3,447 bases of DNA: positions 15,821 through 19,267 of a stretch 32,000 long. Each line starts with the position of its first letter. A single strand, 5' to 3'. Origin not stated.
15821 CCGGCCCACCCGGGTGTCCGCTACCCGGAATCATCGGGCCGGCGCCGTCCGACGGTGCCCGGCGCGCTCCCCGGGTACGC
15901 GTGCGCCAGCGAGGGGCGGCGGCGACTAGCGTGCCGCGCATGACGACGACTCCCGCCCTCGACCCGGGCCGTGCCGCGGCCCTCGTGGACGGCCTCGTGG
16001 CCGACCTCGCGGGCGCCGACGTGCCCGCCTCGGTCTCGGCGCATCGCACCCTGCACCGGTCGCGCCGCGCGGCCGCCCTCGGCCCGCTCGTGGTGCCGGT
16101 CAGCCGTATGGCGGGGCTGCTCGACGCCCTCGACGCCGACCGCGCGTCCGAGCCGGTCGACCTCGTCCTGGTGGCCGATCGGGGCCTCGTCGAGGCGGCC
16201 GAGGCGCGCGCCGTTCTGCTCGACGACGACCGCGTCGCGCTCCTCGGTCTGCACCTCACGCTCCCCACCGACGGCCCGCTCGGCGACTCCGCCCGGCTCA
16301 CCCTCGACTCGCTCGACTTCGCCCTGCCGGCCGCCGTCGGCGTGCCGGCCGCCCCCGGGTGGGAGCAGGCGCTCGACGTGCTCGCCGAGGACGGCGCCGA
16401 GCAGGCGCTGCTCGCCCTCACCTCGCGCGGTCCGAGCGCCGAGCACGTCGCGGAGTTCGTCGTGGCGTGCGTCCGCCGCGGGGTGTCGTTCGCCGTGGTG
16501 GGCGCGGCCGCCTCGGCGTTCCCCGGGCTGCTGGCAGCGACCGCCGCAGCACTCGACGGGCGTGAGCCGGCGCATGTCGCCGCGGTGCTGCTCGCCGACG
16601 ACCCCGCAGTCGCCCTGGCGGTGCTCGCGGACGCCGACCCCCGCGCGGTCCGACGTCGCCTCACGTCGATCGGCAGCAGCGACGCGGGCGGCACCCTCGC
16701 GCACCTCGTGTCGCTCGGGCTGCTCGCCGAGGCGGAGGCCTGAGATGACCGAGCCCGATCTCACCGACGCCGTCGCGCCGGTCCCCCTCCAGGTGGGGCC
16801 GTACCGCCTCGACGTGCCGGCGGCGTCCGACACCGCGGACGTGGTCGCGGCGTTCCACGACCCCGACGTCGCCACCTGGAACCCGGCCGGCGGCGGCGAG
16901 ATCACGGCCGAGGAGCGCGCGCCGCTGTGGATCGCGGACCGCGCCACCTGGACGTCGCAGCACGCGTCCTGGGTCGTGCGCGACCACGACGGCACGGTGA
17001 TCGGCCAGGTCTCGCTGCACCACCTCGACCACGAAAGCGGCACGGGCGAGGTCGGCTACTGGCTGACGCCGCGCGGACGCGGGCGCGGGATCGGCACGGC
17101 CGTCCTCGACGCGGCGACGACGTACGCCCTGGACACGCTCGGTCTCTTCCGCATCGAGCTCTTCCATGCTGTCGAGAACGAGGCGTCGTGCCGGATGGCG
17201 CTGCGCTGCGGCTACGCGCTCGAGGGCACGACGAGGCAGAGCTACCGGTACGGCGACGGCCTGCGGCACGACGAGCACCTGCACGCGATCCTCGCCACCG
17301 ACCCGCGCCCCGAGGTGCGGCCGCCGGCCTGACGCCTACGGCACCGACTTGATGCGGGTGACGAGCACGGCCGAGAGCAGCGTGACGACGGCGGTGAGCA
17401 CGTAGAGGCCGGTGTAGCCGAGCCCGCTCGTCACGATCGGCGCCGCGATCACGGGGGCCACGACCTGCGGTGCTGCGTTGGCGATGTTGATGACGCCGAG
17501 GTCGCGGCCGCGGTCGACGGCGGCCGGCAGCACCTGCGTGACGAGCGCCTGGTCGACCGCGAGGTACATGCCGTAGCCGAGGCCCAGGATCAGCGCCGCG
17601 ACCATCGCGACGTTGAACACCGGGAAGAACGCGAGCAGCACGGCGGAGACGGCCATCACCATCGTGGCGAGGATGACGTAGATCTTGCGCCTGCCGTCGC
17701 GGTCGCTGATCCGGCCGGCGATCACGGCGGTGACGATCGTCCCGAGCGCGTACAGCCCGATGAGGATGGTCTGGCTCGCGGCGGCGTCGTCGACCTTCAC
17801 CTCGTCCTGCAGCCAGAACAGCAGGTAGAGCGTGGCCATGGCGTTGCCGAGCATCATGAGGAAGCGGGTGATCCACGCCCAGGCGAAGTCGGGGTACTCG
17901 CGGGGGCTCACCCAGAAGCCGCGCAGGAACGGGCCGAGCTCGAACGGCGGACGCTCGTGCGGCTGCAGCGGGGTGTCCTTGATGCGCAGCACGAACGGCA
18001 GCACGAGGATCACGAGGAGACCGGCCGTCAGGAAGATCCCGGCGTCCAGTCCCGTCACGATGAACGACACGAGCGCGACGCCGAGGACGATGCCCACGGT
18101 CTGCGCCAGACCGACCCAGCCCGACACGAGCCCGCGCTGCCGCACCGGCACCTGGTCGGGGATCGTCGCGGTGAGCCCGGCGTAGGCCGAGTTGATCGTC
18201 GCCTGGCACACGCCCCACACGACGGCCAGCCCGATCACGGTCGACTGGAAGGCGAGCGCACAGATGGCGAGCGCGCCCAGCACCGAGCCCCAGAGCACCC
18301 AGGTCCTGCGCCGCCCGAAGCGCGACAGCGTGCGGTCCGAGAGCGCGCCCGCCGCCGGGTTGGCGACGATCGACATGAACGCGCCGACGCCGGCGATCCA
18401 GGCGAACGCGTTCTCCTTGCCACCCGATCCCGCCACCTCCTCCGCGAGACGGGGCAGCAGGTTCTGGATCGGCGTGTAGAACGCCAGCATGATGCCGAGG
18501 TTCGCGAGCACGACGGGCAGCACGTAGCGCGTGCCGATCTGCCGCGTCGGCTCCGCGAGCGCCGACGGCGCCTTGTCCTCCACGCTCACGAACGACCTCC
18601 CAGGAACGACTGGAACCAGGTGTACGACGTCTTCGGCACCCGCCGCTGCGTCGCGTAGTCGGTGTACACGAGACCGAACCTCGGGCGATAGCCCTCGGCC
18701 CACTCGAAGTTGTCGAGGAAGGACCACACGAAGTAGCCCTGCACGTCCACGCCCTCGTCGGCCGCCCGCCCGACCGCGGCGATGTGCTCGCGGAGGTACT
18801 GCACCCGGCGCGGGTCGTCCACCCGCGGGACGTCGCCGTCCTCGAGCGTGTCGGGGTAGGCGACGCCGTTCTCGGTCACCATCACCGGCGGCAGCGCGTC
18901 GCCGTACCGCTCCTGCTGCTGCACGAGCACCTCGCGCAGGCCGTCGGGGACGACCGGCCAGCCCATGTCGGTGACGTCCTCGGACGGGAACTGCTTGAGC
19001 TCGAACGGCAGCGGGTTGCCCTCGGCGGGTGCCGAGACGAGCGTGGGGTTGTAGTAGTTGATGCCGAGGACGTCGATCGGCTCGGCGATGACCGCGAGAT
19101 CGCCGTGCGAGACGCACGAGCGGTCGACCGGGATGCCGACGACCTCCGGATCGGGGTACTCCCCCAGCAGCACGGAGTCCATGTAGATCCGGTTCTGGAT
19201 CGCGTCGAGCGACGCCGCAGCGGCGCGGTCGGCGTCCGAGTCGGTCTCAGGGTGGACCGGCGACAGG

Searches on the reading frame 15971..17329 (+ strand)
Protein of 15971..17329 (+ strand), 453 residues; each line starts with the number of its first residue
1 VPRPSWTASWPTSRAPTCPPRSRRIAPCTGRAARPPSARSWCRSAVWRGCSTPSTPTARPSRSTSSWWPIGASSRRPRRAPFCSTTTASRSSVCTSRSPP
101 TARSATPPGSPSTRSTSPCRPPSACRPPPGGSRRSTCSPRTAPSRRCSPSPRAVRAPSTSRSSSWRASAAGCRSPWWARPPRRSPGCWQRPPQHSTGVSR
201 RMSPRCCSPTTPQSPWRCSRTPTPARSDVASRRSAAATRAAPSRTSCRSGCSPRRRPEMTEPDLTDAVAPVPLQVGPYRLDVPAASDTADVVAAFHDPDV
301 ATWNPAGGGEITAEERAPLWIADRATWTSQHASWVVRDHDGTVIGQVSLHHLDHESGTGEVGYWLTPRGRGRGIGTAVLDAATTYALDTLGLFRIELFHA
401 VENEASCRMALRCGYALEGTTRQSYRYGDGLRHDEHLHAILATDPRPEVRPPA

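Call 29: search_protein_families(library=pfam, proteins=[window:15971-17329:+])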
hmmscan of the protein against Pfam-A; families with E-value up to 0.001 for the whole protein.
window:15971-17329:+ (453 aa): 3 families
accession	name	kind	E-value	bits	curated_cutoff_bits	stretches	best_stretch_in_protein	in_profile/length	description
PF13302.13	Acetyltransf_3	-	2.9e-22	80.3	25.4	1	283-415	7-137/138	Acetyltransferase (GNAT) domain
PF00583.31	Acetyltransf_1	-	6.7e-14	52.6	20.7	1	325-415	25-116/116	Acetyltransferase (GNAT) family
PF13508.13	Acetyltransf_7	-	5.4e-05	23.9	27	1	333-415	5-82/84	Acetyltransferase (GNAT) domain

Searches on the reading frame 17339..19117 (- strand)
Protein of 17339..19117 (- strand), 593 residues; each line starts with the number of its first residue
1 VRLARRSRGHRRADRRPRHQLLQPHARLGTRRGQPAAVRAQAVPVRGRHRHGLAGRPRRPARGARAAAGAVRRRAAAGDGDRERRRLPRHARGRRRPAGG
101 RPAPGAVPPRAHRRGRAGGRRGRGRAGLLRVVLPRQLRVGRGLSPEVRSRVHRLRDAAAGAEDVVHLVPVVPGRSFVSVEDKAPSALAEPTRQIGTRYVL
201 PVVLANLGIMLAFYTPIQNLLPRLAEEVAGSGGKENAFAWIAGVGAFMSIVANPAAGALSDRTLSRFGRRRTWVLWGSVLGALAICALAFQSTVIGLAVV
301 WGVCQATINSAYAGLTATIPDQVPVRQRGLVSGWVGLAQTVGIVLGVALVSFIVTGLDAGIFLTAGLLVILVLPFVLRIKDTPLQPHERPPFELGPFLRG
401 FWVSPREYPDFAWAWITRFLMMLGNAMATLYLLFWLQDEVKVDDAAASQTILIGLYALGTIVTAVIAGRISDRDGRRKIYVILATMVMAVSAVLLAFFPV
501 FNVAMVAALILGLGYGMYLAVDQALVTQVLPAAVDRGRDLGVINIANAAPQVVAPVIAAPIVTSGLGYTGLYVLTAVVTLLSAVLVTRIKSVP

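Call 29: search_protein_families(library=pfam, proteins=[window:17339-19117:-])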
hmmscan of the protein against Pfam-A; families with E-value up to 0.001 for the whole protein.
window:17339-19117:- (593 aa): 3 families
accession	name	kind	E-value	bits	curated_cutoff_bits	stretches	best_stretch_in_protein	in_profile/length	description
PF07690.21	MFS_1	-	3.2e-38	132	33.4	2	222-441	20-233/347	Major Facilitator Superfamily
PF13347.12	MFS_2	-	3.1e-11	42.9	27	1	237-571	34-386/427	MFS/sugar transport protein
PF00083.30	Sugar_tr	-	1.2e-06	28.1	22.3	1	445-586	44-188/452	Sugar (and other) transporter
